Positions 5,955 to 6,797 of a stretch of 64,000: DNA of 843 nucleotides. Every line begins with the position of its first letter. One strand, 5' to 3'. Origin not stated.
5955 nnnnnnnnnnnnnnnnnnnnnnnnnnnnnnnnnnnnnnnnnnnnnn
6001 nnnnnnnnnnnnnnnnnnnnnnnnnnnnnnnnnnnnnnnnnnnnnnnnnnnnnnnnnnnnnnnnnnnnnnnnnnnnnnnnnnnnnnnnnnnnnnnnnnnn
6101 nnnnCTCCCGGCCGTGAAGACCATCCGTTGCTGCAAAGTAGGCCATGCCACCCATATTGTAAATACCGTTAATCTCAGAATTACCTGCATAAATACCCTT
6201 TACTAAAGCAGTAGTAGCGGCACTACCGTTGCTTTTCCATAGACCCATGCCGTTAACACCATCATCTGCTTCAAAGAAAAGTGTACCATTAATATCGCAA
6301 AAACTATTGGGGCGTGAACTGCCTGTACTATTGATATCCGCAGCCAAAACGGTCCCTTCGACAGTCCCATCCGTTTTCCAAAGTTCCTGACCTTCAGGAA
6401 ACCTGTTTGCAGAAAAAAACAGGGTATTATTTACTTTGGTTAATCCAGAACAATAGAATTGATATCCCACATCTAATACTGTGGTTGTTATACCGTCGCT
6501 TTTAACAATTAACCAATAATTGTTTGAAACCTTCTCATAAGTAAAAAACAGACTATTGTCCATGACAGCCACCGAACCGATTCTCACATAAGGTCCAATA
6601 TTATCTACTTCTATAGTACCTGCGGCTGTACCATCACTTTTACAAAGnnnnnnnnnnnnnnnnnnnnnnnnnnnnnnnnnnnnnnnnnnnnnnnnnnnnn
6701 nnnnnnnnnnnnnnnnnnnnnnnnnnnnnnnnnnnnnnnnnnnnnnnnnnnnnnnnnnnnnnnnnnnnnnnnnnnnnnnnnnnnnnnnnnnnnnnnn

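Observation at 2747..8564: Tandem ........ giant paralogs with near-identical 3' ends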

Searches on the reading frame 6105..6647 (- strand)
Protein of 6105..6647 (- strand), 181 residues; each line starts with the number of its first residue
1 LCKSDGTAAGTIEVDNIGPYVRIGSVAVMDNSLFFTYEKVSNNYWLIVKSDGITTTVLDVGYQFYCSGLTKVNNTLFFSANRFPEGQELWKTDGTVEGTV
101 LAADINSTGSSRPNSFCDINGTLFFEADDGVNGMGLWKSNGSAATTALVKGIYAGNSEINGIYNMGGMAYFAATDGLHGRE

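Call 72: find_related_loci(query=window:6105-6647:-, collection=metagenome_contigs, flank=6000)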
Query window:6105-6647:- (181 aa) in metagenome_contigs; peptide patterns used: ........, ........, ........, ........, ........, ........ (x = any residue, [..] = any of these).
50 stretches matched a pattern, but none encodes a relative of the query by tblastn (E <= 1e-3).
